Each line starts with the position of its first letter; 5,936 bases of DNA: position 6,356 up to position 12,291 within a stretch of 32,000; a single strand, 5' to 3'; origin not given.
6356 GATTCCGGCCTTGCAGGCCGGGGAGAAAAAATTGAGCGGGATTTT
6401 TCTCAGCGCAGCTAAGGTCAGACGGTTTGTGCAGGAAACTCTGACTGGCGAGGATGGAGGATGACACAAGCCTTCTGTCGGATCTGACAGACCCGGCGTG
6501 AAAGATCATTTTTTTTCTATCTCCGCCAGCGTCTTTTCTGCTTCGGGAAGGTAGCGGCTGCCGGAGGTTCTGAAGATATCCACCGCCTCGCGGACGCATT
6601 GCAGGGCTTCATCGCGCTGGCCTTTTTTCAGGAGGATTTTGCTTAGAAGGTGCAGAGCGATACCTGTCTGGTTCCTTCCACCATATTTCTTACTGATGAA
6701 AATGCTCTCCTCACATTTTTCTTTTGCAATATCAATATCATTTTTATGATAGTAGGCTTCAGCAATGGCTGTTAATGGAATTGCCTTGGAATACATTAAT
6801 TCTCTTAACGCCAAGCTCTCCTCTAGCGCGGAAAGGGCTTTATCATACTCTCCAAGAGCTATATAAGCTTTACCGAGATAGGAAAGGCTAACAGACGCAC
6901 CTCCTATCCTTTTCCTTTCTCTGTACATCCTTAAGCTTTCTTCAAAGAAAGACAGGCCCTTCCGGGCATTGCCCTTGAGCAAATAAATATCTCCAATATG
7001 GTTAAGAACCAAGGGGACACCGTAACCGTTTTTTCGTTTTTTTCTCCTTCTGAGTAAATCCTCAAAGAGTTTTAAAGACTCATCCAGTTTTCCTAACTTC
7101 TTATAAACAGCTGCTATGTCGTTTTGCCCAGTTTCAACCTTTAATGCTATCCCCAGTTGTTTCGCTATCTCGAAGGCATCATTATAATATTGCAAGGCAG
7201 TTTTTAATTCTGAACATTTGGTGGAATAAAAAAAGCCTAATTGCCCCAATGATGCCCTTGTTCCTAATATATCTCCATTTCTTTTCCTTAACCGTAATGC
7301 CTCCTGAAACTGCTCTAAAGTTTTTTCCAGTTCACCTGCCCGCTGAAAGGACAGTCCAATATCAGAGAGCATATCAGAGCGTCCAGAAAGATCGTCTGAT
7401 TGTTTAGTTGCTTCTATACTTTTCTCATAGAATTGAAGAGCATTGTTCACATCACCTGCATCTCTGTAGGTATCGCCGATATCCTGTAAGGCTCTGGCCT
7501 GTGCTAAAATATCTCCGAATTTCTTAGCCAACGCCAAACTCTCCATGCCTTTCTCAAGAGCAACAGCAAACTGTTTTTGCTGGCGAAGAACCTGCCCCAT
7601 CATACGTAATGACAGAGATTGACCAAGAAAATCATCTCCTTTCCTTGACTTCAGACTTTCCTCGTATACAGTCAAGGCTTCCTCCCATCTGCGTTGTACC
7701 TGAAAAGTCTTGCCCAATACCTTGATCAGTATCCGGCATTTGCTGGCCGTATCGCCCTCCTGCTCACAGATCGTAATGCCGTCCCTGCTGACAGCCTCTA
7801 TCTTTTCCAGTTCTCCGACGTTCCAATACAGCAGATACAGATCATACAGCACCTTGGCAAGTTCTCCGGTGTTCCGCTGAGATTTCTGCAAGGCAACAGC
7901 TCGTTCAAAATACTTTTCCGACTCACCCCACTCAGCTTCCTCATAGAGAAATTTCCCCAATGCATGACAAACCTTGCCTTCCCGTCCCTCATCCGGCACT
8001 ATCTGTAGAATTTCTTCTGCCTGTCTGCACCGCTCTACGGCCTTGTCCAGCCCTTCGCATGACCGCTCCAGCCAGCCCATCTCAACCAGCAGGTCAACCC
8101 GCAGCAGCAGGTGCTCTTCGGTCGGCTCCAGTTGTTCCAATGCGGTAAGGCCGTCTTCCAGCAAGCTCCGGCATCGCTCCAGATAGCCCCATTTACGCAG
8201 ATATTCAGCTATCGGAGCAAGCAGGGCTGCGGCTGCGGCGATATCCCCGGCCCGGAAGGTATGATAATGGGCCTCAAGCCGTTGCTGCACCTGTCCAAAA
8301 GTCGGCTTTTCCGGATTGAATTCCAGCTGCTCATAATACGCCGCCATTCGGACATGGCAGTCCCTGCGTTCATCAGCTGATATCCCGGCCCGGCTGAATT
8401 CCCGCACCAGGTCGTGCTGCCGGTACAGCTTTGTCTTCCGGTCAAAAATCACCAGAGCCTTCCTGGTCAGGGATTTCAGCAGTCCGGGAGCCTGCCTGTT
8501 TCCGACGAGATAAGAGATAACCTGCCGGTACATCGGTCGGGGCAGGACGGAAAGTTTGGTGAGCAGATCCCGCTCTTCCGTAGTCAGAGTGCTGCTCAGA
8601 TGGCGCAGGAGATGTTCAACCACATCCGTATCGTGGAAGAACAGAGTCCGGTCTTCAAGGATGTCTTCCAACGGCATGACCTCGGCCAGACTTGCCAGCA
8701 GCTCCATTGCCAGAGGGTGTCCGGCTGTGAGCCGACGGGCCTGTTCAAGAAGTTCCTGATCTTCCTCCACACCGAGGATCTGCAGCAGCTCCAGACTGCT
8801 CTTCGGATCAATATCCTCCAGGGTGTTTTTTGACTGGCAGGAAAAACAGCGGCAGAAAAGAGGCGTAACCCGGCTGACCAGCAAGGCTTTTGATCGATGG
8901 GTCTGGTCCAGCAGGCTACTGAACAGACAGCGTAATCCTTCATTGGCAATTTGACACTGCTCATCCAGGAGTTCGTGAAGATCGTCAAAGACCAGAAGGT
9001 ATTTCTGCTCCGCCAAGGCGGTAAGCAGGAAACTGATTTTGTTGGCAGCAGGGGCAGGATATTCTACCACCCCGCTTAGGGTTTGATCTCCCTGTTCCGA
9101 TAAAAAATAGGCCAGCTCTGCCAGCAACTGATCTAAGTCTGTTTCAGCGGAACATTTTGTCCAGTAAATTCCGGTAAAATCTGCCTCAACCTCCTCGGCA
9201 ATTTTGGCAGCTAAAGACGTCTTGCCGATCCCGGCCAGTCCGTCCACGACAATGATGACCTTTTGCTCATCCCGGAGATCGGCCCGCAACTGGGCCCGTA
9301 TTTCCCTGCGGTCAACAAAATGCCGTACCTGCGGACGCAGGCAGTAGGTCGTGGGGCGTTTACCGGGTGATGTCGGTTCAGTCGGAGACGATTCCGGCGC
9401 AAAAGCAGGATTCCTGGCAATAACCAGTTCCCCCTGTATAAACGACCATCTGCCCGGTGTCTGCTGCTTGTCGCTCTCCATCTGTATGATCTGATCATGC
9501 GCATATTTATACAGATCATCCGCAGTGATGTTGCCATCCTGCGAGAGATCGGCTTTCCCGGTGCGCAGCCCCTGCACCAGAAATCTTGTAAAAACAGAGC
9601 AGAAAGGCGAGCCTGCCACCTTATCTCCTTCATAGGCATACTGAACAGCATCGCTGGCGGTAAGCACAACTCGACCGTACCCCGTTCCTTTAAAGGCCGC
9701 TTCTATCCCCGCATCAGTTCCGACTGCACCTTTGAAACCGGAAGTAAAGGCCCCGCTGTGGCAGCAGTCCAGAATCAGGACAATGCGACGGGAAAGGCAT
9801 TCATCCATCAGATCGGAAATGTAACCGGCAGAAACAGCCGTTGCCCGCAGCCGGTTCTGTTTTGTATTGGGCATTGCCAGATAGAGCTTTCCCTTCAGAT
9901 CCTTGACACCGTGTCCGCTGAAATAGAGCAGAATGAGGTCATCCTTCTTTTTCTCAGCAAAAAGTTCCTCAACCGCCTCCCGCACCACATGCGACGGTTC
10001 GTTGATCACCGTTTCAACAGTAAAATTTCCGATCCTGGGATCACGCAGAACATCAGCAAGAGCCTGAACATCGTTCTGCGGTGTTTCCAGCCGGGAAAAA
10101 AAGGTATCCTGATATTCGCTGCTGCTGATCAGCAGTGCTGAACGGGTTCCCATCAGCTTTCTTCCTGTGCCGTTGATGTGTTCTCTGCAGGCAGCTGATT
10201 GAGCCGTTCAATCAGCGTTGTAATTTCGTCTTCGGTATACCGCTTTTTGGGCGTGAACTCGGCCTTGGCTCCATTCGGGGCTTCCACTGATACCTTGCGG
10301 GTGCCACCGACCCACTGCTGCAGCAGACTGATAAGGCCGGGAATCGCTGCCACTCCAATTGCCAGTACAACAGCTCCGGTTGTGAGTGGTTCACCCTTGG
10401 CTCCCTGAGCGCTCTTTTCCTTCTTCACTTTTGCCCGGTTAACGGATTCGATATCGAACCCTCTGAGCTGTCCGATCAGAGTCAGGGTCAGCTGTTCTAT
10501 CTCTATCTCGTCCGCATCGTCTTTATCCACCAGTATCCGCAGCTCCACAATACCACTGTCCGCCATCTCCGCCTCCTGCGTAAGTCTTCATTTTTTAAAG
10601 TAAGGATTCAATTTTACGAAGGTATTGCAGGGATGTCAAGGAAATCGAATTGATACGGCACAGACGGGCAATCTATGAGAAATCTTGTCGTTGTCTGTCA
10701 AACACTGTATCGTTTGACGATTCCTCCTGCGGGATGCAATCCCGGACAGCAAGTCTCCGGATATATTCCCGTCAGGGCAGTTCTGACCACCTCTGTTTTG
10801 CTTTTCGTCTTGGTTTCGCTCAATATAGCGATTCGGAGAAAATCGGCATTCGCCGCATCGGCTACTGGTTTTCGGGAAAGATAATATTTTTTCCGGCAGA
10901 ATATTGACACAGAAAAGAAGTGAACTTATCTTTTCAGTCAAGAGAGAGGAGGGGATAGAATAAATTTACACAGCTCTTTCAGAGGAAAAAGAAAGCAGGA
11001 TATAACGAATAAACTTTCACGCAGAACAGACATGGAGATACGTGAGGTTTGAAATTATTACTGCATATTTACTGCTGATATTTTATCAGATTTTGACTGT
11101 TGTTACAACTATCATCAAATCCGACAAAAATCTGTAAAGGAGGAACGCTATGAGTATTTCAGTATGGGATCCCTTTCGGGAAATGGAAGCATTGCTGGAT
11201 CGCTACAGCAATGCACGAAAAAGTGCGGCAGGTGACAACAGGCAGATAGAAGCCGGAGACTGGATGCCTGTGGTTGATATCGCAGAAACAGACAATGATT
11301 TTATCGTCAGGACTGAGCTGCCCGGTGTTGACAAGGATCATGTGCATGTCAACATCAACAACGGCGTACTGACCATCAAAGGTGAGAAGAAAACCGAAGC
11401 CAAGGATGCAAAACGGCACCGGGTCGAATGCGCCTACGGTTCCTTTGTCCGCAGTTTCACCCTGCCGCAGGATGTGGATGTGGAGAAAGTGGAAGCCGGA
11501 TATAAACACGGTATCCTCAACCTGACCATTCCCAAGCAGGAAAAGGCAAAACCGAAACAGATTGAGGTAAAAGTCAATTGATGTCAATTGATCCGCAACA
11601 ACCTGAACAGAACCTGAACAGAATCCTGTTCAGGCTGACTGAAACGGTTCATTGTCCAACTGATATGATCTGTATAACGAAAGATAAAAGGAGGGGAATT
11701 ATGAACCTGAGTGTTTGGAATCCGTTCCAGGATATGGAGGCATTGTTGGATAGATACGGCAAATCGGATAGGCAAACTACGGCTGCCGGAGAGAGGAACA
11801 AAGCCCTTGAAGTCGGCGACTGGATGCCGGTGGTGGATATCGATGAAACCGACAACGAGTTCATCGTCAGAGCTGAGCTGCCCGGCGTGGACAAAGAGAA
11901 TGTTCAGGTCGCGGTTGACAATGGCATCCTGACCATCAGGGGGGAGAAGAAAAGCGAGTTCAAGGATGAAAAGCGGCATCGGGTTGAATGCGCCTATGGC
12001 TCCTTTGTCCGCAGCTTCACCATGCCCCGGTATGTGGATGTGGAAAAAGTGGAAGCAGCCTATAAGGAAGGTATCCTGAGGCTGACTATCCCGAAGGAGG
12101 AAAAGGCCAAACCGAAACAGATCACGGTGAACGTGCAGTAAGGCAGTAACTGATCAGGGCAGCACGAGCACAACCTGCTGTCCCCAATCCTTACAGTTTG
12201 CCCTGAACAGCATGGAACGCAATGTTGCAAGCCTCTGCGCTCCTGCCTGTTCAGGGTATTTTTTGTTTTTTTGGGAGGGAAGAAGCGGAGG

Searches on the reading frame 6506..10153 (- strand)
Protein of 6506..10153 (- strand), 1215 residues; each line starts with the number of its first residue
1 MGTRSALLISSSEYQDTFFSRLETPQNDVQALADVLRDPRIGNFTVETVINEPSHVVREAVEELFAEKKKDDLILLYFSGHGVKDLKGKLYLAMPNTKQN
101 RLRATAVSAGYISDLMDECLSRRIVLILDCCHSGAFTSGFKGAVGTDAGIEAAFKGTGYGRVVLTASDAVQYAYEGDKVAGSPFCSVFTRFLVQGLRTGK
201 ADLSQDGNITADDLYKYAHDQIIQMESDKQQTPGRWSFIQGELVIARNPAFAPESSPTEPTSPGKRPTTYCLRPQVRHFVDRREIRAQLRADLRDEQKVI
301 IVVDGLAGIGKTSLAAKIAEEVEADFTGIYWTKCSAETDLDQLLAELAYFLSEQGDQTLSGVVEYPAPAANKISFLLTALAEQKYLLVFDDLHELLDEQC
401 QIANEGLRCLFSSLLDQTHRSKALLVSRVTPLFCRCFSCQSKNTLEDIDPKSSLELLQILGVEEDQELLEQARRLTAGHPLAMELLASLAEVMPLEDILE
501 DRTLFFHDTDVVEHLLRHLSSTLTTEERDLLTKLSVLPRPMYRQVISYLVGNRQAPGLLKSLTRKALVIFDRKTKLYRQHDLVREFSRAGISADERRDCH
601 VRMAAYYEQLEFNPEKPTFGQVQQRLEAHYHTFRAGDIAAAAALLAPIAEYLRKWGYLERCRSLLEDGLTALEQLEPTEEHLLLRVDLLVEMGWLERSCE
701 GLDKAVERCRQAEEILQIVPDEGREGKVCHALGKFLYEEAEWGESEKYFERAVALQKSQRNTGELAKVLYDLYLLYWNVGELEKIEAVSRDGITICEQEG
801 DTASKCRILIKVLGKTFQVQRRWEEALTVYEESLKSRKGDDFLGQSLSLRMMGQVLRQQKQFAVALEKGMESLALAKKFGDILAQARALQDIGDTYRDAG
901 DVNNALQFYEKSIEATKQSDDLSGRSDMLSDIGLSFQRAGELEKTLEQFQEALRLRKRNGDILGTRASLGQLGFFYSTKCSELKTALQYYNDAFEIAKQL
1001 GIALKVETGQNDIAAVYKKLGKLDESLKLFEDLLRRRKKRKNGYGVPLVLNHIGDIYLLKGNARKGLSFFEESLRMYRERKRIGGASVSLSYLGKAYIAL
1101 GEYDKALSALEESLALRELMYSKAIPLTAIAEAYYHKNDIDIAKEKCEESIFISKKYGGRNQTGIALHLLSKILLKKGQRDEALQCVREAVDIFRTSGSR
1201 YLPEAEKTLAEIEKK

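Call 31: search_protein_families(library=pfam, proteins=[window:6506-10153:-], max_evalue=0.01)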
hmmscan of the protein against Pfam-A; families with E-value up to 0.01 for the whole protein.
window:6506-10153:- (1215 aa): 25 families
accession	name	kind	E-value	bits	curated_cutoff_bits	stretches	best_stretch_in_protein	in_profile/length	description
PF13424.12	TPR_12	-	5.1e-48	161.6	30.1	6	1049-1118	5-76/77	Tetratricopeptide repeat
PF07719.23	TPR_2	-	5.5e-32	107.7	27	1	1090-1116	4-30/34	Tetratricopeptide repeat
PF13374.12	TPR_10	-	1.4e-26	92.1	27.5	2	1089-1118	4-33/42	Tetratricopeptide repeat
PF00515.34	TPR_1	-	1.7e-21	75.5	27.8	1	1089-1117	3-31/34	Tetratricopeptide repeat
PF17874.7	TPR_MalT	-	1.9e-21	77.1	45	2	1052-1198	45-195/336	MalT-like TPR region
PF13176.12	TPR_7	-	7.6e-19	66.6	27.9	0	1090-1118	2-30/36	Tetratricopeptide repeat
PF13181.12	TPR_8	-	3e-18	64.8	25.7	1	886-916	1-31/34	Tetratricopeptide repeat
PF00656.27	Peptidase_C14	-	1.1e-14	55.1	21.4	1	4-207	2-204/233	Caspase domain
PF00931.28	NB-ARC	-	2.4e-13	50.4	23.5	1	295-490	16-205/248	NB-ARC domain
PF13428.12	TPR_14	-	6.5e-10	39.1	23.5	0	1092-1116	6-30/44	Tetratricopeptide repeat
PF05729.18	NACHT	-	3.4e-09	37.2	26.7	1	301-431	3-130/167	NACHT domain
PF13432.12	TPR_16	-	1e-08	35.9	32.7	0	1093-1141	3-48/65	Tetratricopeptide repeat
PF13191.12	AAA_16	-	9.6e-08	33.1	32.6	1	280-401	3-143/167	AAA ATPase domain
PF13414.12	TPR_11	-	5.5e-07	29.6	26.8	0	1094-1117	1-24/42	TPR repeat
PF10602.15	RPN7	-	1.3e-06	28.6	29.6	0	886-919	36-69/174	26S proteasome subunit RPN7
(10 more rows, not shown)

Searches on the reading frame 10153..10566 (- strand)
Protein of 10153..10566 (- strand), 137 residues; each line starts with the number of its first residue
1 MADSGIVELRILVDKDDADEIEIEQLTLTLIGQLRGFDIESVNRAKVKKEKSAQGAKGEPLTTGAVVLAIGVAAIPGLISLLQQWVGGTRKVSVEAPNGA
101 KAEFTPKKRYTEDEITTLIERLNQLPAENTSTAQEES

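Call 31: search_protein_families(library=pfam, proteins=[window:10153-10566:-], max_evalue=0.01)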
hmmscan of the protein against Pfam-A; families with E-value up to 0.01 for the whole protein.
window:10153-10566:- (137 aa): 0 families

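Call 89: search_protein_families(library=pfam, proteins=[window:10153-10566:-], max_evalue=1)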
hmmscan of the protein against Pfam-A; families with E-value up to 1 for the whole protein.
window:10153-10566:- (137 aa): 1 family
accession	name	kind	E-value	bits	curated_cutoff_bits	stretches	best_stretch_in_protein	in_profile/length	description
PF19953.4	EACC1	-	0.011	16.2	23.6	1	44-122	25-106/107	Effector Associated Constant Component 1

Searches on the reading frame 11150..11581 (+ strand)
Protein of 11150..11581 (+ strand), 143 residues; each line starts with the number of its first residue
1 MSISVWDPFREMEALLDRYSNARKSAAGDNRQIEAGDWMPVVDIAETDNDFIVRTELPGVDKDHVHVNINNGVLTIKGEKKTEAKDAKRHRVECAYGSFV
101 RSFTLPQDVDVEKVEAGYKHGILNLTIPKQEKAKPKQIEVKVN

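Call 89: search_protein_families(library=pfam, proteins=[window:11150-11581:+], max_evalue=1)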
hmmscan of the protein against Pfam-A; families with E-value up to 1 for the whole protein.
window:11150-11581:+ (143 aa): 5 families
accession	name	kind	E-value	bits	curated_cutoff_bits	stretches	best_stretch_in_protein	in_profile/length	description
PF00011.27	HSP20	-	7.1e-26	90.7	20.8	1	43-140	1-101/102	Hsp20/alpha crystallin family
PF17886.7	ArsA_HSP20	-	6.9e-06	26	22.5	1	48-124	1-60/63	HSP20-like domain found in ArsA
PF18957.6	RibLong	-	0.00024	22.3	27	1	47-96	34-78/93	Long Rib domain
PF18046.7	FKBP26_C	-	0.026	15.2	27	0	52-82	8-38/72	FKBP26_C-terminal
PF10988.14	DUF2807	-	0.23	11.6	24.2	1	62-92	32-62/181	Putative auto-transporter adhesin, head GIN domain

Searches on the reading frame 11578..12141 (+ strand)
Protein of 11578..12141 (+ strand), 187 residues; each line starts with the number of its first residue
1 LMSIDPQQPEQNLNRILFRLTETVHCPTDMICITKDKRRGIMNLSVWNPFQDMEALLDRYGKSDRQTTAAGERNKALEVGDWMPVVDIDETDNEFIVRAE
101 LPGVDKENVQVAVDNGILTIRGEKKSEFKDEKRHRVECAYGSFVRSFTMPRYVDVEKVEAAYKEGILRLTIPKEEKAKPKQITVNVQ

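Call 89: search_protein_families(library=pfam, proteins=[window:11578-12141:+], max_evalue=1)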
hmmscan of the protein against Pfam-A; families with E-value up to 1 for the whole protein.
window:11578-12141:+ (187 aa): 6 families
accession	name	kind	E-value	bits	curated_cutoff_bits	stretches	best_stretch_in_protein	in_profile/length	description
PF00011.27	HSP20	-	2.1e-25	89.2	20.8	1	87-186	1-101/102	Hsp20/alpha crystallin family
PF17886.7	ArsA_HSP20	-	3.5e-07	30.1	22.5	1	92-169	1-61/63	HSP20-like domain found in ArsA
PF18046.7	FKBP26_C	-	0.0057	17.3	27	0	96-129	8-41/72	FKBP26_C-terminal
PF05455.17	GvpH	-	0.021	15.3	22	1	91-122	100-134/177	GvpH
PF10988.14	DUF2807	-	0.055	13.7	24.2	1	94-137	20-61/181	Putative auto-transporter adhesin, head GIN domain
PF21318.3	BRCA2DBD_OB2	-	0.19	11.9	27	1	35-58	10-32/66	BRCA2, OB2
